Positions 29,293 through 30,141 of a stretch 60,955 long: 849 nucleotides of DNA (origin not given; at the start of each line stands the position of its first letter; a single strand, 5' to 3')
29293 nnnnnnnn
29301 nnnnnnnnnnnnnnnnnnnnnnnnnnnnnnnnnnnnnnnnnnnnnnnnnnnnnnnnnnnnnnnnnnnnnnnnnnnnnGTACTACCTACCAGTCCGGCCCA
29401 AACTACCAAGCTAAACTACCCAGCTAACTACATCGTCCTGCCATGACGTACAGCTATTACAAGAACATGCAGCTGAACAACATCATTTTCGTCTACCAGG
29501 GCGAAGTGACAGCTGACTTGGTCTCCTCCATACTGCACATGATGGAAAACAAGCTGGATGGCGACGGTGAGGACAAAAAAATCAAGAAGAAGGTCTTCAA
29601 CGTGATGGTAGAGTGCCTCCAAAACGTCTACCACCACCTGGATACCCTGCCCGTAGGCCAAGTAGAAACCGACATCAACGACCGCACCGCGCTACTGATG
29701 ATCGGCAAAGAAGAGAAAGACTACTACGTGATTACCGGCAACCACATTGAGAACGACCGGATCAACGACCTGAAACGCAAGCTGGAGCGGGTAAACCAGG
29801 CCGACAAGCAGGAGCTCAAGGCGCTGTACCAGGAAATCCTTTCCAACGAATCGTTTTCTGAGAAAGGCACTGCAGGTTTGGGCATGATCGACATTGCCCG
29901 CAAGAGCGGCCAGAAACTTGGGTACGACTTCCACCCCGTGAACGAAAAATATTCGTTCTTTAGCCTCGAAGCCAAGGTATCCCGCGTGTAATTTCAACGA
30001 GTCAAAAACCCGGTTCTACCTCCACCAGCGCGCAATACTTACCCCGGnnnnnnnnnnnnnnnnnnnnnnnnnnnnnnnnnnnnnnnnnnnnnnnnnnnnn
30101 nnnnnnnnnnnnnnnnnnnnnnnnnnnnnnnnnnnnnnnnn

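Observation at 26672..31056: Candidate composite signalling island: CheR + receiver-less CheB + two SiaB/SiaC-like partner-switch pairs + tail-anchored coiled-coil protein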

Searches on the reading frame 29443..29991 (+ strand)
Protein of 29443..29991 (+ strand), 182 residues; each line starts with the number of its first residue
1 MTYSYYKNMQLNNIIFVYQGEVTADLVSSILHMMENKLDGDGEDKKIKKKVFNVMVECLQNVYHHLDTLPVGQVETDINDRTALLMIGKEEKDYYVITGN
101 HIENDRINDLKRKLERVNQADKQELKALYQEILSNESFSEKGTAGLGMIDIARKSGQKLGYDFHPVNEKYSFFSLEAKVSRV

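Call 3: search_protein_families(library=pfam, proteins=[window:29443-29991:+], max_evalue=0.01)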
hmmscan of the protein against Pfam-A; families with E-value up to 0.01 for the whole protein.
window:29443-29991:+ (182 aa): 2 families
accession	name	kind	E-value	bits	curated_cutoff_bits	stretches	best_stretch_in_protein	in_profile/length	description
PF19788.4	DUF6272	-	1e-43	148.6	26.6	1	38-173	2-134/134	Family of unknown function (DUF6272)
PF14677.12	FANCI_S3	-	0.00014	22.1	25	1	23-68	137-182/216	FANCI solenoid 3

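Call 4: search_protein_families(library=ncbifam, proteins=[window:29443-29991:+], max_evalue=0.01)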
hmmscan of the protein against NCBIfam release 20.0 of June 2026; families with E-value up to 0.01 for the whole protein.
window:29443-29991:+ (182 aa): 4 families
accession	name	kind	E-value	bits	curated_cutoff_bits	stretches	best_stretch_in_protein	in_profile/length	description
NF038262.1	SiaB_fam_kinase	subfamily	1e-50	171.7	85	1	3-179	2-177/177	SiaB family protein kinase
NF038264.1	kinase_SiaB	equivalog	1.5e-24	86.7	225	1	3-179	3-176/176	biofilm regulation protein kinase SiaB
NF047703.1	slr1658_superfam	superfamily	2.5e-07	30.3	100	1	24-178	40-182/185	slr1658 superfamily regulator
NF052618.1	slr1658_cyano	equivalog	9.6e-07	28.6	200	1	24-179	43-187/191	slr1658 family protein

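Call 12: find_encoding_contigs(protein=window:29443-29991:+, flank=10000, max_places=6)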
Protein window:29443-29991:+ (182 aa): 10 contigs read that carry it; 6 places shown.
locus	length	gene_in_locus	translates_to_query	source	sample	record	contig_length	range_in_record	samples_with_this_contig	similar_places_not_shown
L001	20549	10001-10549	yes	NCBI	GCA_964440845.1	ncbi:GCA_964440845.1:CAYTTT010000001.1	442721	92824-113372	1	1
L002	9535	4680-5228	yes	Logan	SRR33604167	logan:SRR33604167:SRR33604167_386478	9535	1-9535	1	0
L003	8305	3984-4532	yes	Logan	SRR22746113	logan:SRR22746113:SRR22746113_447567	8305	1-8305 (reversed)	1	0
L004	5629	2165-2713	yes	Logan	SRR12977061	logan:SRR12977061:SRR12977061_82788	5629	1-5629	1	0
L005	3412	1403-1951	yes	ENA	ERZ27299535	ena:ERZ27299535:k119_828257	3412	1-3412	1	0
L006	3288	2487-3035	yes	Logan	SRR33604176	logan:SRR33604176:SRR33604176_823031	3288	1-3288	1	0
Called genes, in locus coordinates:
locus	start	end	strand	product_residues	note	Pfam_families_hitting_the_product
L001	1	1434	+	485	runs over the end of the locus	PF05970:PIF1, PF13604:AAA_30, PF13245:AAA_19, PF13538:UvrD_C_2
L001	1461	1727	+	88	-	-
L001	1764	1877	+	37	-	-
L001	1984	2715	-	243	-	PF00849:PseudoU_synth_2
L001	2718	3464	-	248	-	PF01863:YgjP-like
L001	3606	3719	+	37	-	-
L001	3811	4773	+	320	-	PF01882:DUF58, PF13519:VWA_2 (weak)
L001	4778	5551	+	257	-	PF00288:GHMP_kinases_N, PF08544:GHMP_kinases_C (weak)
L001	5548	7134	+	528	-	PF00005:ABC_tran, PF02463:SMC_N (faint), PF13191:AAA_16 (faint), PF13401:AAA_22 (faint), PF13555:AAA_29 (faint), PF20703:nSTAND1 (faint), PF13304:AAA_21 (weak), PF00005:ABC_tran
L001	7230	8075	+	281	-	PF03705:CheR_N (weak), PF01739:CheR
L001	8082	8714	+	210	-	PF01339:CheB_methylest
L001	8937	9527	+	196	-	PF19788:DUF6272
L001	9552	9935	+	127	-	PF09345:SiaC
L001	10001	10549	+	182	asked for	PF19788:DUF6272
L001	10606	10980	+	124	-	PF09345:SiaC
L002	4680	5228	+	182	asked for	PF19788:DUF6272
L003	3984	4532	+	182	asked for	PF19788:DUF6272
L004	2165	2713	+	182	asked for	PF19788:DUF6272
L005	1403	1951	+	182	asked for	PF19788:DUF6272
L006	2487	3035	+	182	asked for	PF19788:DUF6272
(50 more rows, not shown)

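Call 13: find_homologous_proteins(query=window:29443-29991:+, max_evalue=0.00001)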
Query window:29443-29991:+ (182 aa): 2509 proteins with E <= 0.00001 among 2590 candidates; the best 120 are listed.
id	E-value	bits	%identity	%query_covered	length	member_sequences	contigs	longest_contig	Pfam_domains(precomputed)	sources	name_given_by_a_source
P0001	5.5e-110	383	97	100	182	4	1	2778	PF19788.5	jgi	jgi:Family of unknown function (DUF6272)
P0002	1.9e-109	381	95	100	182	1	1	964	PF19788.5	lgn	-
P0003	8.1e-105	366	92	100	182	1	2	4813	PF19788.5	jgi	jgi:Family of unknown function (DUF6272)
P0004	9.4e-103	359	91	100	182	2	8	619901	PF19788.5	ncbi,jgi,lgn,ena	jgi:hypothetical protein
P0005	1.1e-102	359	90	100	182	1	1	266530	PF19788.5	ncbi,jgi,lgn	-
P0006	1.5e-102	358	91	100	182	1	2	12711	PF19788.5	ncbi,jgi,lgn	-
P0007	4.5e-102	357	91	100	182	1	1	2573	PF19788.5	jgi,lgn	jgi:Family of unknown function (DUF6272)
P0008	2.2e-101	355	91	100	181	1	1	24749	PF19788.5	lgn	-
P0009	1.1e-100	352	90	100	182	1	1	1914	PF19788.5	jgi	jgi:hypothetical protein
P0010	1.9e-100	352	90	100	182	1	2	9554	PF19788.5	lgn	-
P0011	3.9e-100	351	90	100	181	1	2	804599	PF19788.5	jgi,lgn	jgi:hypothetical protein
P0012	4.5e-99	347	89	100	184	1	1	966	PF19788.5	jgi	jgi:hypothetical protein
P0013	1.5e-97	342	86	100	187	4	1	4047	PF19788.5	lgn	-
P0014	9.1e-97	340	85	100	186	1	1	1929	PF19788.5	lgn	-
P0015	5.4e-96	337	85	100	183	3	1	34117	PF19788.5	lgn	-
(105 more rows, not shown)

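Call 15: find_related_loci(query=A1, collection=genome_contigs, flank=10000)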
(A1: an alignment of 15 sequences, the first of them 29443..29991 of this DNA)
Query A1 (182 aa) in genome_contigs; peptide patterns used: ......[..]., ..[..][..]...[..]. (x = any residue, [..] = any of these).
599 stretches matched a pattern (row limit reached: there are more); 586 encode a relative of the query (tblastn E <= 1e-3); the best 80 are kept; 80 distinct loci.
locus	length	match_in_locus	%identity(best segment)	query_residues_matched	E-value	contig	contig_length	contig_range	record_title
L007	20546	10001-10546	79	1-182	2e-99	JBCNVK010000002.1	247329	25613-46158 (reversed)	MAG: Bacteroidia bacterium isolate DT_Bin_56 contig2, whole genome shotgun sequence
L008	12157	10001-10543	82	1-181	2e-99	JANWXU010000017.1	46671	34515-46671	MAG: Bacteroidia bacterium isolate SKYG53 NODE_17_length_46671_cov_4.322209, whole genome shotgun sequence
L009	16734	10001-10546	77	1-182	6e-99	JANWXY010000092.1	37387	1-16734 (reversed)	MAG: Bacteroidia bacterium isolate SKYG57 k141_411125, whole genome shotgun sequence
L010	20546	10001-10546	77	1-182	8e-99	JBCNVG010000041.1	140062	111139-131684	MAG: Bacteroidia bacterium isolate DT_Bin_51 contig41, whole genome shotgun sequence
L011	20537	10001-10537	52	3-182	1e-59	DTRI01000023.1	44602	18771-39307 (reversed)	MAG TPA_asm: Flavobacteriales bacterium isolate UWMA-0021 NODE_113_length_44602_cov_0.238838, whole genome shotgun seque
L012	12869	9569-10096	53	3-181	4e-59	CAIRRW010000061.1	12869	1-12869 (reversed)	MAG: uncultured Bacteroidetes bacterium isolate MJ-time_bin-7887 genome assembly, contig: bin-7887:061/551, whole genome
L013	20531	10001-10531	54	2-179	1e-58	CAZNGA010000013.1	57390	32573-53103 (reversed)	MAG TPA_asm: uncultured Chitinophagales bacterium isolate binchicken_co275_194 genome assembly, contig: NODE_441_length_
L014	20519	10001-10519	52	3-175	3e-58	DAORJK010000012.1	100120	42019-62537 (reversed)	MAG TPA_asm: Bacteroidia bacterium isolate AMR_MDS_5553 NODE_30_length_100120_cov_43.098796, whole genome shotgun sequen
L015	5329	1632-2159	52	3-181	2e-58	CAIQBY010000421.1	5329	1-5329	MAG: uncultured Bacteroidetes bacterium isolate Umea3_bin-1094 genome assembly, contig: bin-1094:421/423, whole genome s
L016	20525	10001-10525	55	3-179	2e-58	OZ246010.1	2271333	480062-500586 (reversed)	MAG: Parvicellaceae bacterium isolate 5523de6e-4b18-46bc-b93d-b93e5fed2c7b genome assembly, chromosome: 2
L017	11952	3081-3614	52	4-181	3e-58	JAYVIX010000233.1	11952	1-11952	MAG: Cytophagales bacterium isolate GL51_Up_metabinner_6_sub GL51_Up_metabinner_6_sub_232, whole genome shotgun sequence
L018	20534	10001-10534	51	3-180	9e-58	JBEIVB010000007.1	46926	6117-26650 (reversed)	MAG: Flavobacteriales bacterium isolate Sample-111-S82-bin-94 Sample_111_S82-bin_94-k141_668711, whole genome shotgun se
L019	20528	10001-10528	51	2-182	5e-58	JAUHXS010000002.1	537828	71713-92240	MAG: Bacteroidia bacterium isolate 3_bin.19 NODE_24_length_537828_cov_5.030441, whole genome shotgun sequence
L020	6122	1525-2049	52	3-180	1e-57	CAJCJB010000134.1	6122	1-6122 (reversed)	Candidatus Saccharibacteria bacterium isolate BOG_genome_mining.63 genome assembly, contig: k141_8782170, whole genome s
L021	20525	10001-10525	52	3-180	1e-57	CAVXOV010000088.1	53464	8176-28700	MAG: uncultured Candidatus Saccharibacteria bacterium isolate MFD04780.bin.2.40 genome assembly, contig: contig_85878, w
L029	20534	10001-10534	50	3-181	5e-57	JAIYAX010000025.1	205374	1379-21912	MAG: Cytophagaceae bacterium isolate E1_MAG_00017 pond_E1_MAG_00017_000000000001, whole genome shotgun sequence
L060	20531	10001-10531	51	2-181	6e-55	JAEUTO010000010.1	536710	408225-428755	MAG: Bacteroidia bacterium isolate new MAG-331 k141_2551058, whole genome shotgun sequence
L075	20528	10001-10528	49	3-181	5e-54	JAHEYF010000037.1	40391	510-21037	MAG: Bacteroidetes bacterium isolate nzgw121 NODE_491_length_40392_cov_4.258573, whole genome shotgun sequence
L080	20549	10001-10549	48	3-181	8e-54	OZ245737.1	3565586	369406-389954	MAG: Cytophagales bacterium isolate fb918bab-7dd5-46b2-8f4b-c4a741c45d53 genome assembly, chromosome: 1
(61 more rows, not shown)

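Call 19: search_protein_families(library=pfam, proteins=[L007:2378-3100:+, L007:3119-4375:+, L007:5800-6279:+, L007:6279-9002:+, L007:10947-11408:+, L007:11442-11918:+, L007:11922-12524:+, L007:12521-13396:+, L007:13371-14012:+, L007:13940-14557:+], max_evalue=0.001)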
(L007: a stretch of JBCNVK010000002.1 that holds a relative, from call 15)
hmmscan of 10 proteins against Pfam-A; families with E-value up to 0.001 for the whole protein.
L007:2378-3100:+ (240 aa): 10 families
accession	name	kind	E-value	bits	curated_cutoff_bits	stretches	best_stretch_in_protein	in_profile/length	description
PF07719.23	TPR_2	-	4e-12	45.7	27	1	186-218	1-33/34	Tetratricopeptide repeat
PF13428.12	TPR_14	-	2.2e-10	40.6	23.5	0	67-107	2-42/44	Tetratricopeptide repeat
PF13181.12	TPR_8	-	4.2e-10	39.4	25.7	1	186-218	1-33/34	Tetratricopeptide repeat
PF13432.12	TPR_16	-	1.1e-09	39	32.7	1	72-129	3-60/65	Tetratricopeptide repeat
PF00515.34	TPR_1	-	1.4e-09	37.8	27.8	1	186-219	1-34/34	Tetratricopeptide repeat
PF14559.12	TPR_19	-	9.8e-06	26.2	25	0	60-107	19-66/68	Tetratricopeptide repeat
PF12895.13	ANAPC3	-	1.2e-05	26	27.2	1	71-125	28-81/82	Anaphase-promoting complex, cyclosome, subunit 3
PF23914.1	TPR_CcmH_CycH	-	1.8e-05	25.1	42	0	83-130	104-151/158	Cytochrome c-type biogenesis protein H TPR domain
PF13424.12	TPR_12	-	2.6e-05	24.8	30.1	0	183-217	42-76/77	Tetratricopeptide repeat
PF03704.23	BTAD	-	0.0004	21.2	22.1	1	66-135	62-131/146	Bacterial transcriptional activator domain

L007:3119-4375:+ (418 aa): 2 families
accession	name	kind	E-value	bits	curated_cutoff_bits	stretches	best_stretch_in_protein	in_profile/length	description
PF00149.33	Metallophos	-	1.4e-15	58.7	21.5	1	172-352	2-190/191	Calcineurin-like phosphoesterase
PF12850.12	Metallophos_2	-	4.7e-07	30.4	27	1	172-374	2-140/154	Calcineurin-like phosphoesterase superfamily domain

L007:5800-6279:+ (159 aa): 1 family
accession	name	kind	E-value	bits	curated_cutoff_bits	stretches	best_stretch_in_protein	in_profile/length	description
PF01161.25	PBP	-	2.7e-29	102.7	24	1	27-154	2-135/135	Phosphatidylethanolamine-binding protein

L007:6279-9002:+ (907 aa): 9 families
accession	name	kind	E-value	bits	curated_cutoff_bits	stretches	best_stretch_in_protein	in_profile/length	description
PF07228.17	SpoIIE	-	2.3e-26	93.4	25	1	711-906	4-190/192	Stage II sporulation protein E (SpoIIE)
PF00989.32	PAS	-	1.3e-13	51.4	22.6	1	512-622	2-113/113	PAS fold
PF13188.13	PAS_8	-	3.4e-12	46.2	21.8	1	512-556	2-43/65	PAS domain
PF08448.16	PAS_4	-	3.8e-11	43.6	23.1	1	517-627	1-110/110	PAS fold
PF08447.18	PAS_3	-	3.8e-06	27.5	25.6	1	413-481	3-75/89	PAS fold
PF13185.12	GAF_2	-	1.2e-05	25.9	28.6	1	206-291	19-105/136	GAF domain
PF13426.13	PAS_9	-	0.00035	21.3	27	0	522-624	2-103/103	PAS domain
PF06785.16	UPF0242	-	0.00054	20.5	33.5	0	322-395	79-152/194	Uncharacterised protein family (UPF0242) N-terminus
PF11559.13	ADIP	-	0.00061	20.3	34.3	0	325-385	58-118/151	Afadin- and alpha -actinin-Binding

L007:10947-11408:+ (153 aa): 0 families

L007:11442-11918:+ (158 aa): 2 families
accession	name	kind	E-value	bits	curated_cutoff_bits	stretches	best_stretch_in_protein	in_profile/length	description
PF06024.17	Orf78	-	0.00031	21.4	29.4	1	84-141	29-86/101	Orf78 (ac78)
PF10661.14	EssA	-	0.00066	20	24.1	1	42-140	46-143/147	WXG100 protein secretion system (Wss), protein EssA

L007:11922-12524:+ (200 aa): 0 families

L007:12521-13396:+ (291 aa): 5 families
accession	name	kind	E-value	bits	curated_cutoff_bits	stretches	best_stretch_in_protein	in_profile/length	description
PF02737.24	3HCDH_N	-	8.9e-64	215.1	22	1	4-183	1-179/180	3-hydroxyacyl-CoA dehydrogenase, NAD binding domain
PF00725.27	3HCDH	-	4e-37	127.1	22.1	1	186-282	1-97/97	3-hydroxyacyl-CoA dehydrogenase, C-terminal domain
PF01210.29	NAD_Gly3P_dh_N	-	6e-08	33.3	23.1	1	4-97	1-84/158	NAD-dependent glycerol-3-phosphate dehydrogenase N-terminus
PF03807.23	F420_oxidored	-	5.6e-05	24.1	21.6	1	4-93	1-70/94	NADP oxidoreductase coenzyme F420-dependent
PF03446.21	NAD_binding_2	-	5.9e-05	23.6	21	1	4-118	1-93/161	NAD binding domain of 6-phosphogluconate dehydrogenase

L007:13371-14012:+ (213 aa): 2 families
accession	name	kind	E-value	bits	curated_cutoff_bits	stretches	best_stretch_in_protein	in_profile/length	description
PF00753.33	Lactamase_B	-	3.1e-32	112.6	22.7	1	10-194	3-196/196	Metallo-beta-lactamase superfamily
PF12706.13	Lactamase_B_2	-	3.4e-06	27.3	27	1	28-131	5-108/200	Beta-lactamase superfamily domain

L007:13940-14557:+ (205 aa): 2 families
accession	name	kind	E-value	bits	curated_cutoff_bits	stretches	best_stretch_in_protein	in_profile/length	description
PF01740.26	STAS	-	4.2e-14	52.6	22.6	1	28-130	4-106/106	STAS domain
PF13466.11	STAS_2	-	3.1e-13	50.1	29.2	1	43-117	6-79/80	STAS domain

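Call 37: search_solved_structures(query=window:29443-29991:+, max_evalue=0.01, show_alignments=2)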
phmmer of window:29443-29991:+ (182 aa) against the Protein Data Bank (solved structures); distinct sequences matched with E-value up to 0.01: 1.
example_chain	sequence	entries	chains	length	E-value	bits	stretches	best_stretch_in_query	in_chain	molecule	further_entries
6kko_A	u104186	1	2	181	5.9e-17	65.2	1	12-177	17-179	Putative serine phosphatase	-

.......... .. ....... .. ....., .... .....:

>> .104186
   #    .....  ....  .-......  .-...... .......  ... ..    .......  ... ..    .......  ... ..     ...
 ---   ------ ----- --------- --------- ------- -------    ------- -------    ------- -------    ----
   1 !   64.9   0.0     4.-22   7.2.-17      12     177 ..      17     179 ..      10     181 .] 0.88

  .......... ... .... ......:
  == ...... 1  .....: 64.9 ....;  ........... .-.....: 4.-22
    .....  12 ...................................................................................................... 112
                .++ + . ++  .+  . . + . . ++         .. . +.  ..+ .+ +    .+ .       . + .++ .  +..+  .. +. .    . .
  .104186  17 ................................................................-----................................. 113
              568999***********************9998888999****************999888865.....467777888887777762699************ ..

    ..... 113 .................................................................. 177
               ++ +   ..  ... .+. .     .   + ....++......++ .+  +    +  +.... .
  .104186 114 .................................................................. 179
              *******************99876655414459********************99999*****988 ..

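Call 50: search_protein_families(library=pfam, proteins=[L016:5800-9069:+, L016:9157-9924:+, L075:5571-8921:+, L075:9064-9906:+, L060:5804-9028:+, L060:9087-9962:+, L080:8072-9889:+, L029:8066-9901:+, L080:6803-7984:+, L080:10956-11474:+], max_evalue=0.0001)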
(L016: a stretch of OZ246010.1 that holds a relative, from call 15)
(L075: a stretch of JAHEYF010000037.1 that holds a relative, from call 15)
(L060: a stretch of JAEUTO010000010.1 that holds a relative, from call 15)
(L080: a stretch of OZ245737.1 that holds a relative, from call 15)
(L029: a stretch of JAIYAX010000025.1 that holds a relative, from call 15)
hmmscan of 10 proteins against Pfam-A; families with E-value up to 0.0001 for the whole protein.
L016:5800-9069:+ (1089 aa): 5 families
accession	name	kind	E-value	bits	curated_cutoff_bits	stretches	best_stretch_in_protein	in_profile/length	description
PF07494.17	Reg_prop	-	7.8e-50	160.9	20.4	0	32-55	1-24/24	Two component regulator propeller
PF07228.17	SpoIIE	-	5.6e-22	79.1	25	1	894-1088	7-190/192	Stage II sporulation protein E (SpoIIE)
PF07495.19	Y_Y_Y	-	1e-16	61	26.6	1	712-775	1-64/65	Y_Y_Y domain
PF21544.3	PorZ_N_b_propeller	-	1.8e-10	41.7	27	0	117-196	69-146/154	TSS9, PorZ, N-terminal beta-propeller domain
PF24684.1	Vgb_lyase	-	1.2e-07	31.2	50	0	356-420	12-74/290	Virginiamycin B lyase family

L016:9157-9924:+ (255 aa): 0 families

L075:5571-8921:+ (1116 aa): 5 families
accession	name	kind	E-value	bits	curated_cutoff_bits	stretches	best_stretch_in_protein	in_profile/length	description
PF07494.17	Reg_prop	-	5.2e-65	207.4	20.4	1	88-110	2-24/24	Two component regulator propeller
PF07228.17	SpoIIE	-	5.6e-18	66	25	1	920-1115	7-190/192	Stage II sporulation protein E (SpoIIE)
PF07495.19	Y_Y_Y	-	3.9e-17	62.4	26.6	1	745-808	1-64/65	Y_Y_Y domain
PF23748.1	Beta-prop_LRRK2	-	3.5e-14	53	26.9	0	384-419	269-304/359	LRRK2 beta propeller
PF23409.1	Beta-prop_EML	-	3.4e-06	27.2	88.2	0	463-592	143-261/267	Echinoderm microtubule-associated protein first beta-propeller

L075:9064-9906:+ (280 aa): 0 families

L060:5804-9028:+ (1074 aa): 4 families
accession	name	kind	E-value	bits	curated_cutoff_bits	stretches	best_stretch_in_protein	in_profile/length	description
PF07494.17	Reg_prop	-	1.9e-27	92.2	20.4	0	477-500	1-24/24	Two component regulator propeller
PF07495.19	Y_Y_Y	-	2.4e-18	66.2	26.6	1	703-766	1-64/65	Y_Y_Y domain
PF07228.17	SpoIIE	-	1.7e-15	57.9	25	1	878-1071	7-188/192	Stage II sporulation protein E (SpoIIE)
PF08450.18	SGL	-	2.2e-05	24.6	26.3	0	402-500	9-105/246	SMP-30/Gluconolactonase/LRE-like region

L060:9087-9962:+ (291 aa): 0 families

L080:8072-9889:+ (605 aa): 2 families
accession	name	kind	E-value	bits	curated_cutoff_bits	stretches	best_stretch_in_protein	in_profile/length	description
PF07228.17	SpoIIE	-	4.6e-18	66.3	25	1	401-604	2-191/192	Stage II sporulation protein E (SpoIIE)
PF00672.30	HAMP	-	9.6e-07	29.5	25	1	217-268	1-52/53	HAMP domain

L029:8066-9901:+ (611 aa): 2 families
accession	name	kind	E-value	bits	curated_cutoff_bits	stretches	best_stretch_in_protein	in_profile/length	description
PF07228.17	SpoIIE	-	3.2e-17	63.5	25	1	410-610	5-190/192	Stage II sporulation protein E (SpoIIE)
PF00672.30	HAMP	-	5.4e-06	27.1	25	1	222-273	1-52/53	HAMP domain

L080:6803-7984:+ (393 aa): 7 families
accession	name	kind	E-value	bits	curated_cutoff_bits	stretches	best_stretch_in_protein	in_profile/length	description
PF13428.12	TPR_14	-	3.9e-11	42.9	23.5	0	233-267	8-42/44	Tetratricopeptide repeat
PF14559.12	TPR_19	-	5.5e-11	43.1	25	0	236-267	1-32/68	Tetratricopeptide repeat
PF13431.12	TPR_17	-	4.9e-09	36.2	24.4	0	293-319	1-27/34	Tetratricopeptide repeat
PF13414.12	TPR_11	-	1.3e-08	34.9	26.8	1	288-319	11-42/42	TPR repeat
PF13432.12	TPR_16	-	3.2e-08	34.3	32.7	0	288-319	14-45/65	Tetratricopeptide repeat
PF13181.12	TPR_8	-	1.8e-06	28.1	25.7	0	236-259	11-34/34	Tetratricopeptide repeat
PF07719.23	TPR_2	-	4.3e-05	23.8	27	0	288-304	18-34/34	Tetratricopeptide repeat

L080:10956-11474:+ (172 aa): 0 families

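Call 63: search_protein_families(library=pfam, proteins=[L060:11114-12169:+, L018:10989-12014:+], max_evalue=0.001)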
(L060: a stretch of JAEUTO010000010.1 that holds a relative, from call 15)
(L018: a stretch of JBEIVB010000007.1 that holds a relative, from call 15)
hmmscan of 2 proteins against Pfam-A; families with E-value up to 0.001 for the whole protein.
L060:11114-12169:+ (351 aa): 1 family
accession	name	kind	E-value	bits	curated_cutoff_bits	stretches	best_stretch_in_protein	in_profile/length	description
PF01791.15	DeoC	-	5.9e-63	213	23.8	1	70-327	2-229/229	DeoC/LacD family aldolase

L018:10989-12014:+ (341 aa): 1 family
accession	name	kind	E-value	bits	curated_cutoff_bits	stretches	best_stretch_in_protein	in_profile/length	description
PF10023.15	Aminopep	-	3.3e-45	155.3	25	1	28-332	2-304/322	Putative aminopeptidase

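Call 79: search_protein_families(library=pfam, proteins=[L016:9157-9924:+], max_evalue=0.001)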
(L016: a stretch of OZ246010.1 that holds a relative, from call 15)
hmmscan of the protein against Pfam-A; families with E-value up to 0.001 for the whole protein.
L016:9157-9924:+ (255 aa): 0 families

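Call 87: find_related_loci(query=A6, collection=metagenome_contigs, flank=5000)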
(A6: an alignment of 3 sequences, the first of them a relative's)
Query A6 (91 aa) in metagenome_contigs; peptide patterns used: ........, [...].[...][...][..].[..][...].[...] (x = any residue, [..] = any of these).
207 stretches matched a pattern; 13 encode a relative of the query (tblastn E <= 1e-3); 13 distinct loci.
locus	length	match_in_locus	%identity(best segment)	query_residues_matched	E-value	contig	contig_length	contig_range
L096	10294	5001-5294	50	1-91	6e-24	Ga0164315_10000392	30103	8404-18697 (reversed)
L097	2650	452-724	51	1-91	8e-24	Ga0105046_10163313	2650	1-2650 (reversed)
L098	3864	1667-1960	46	1-91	5e-22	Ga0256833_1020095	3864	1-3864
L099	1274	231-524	45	1-91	6e-22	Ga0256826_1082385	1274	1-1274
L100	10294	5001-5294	43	1-91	3e-20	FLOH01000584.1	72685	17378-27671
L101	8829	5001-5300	39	6-91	3e-18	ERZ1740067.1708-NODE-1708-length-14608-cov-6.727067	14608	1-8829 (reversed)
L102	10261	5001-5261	43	6-91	1e-16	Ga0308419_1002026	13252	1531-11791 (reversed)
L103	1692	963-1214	42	14-91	6e-15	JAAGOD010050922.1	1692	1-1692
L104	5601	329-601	37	3-91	3e-14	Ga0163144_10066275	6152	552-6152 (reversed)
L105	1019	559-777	43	3-74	4e-10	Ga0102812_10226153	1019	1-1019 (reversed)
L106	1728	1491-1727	38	6-84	2e-9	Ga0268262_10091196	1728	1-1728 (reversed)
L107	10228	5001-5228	34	4-80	6e-8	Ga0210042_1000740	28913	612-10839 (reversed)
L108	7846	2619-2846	34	4-80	6e-8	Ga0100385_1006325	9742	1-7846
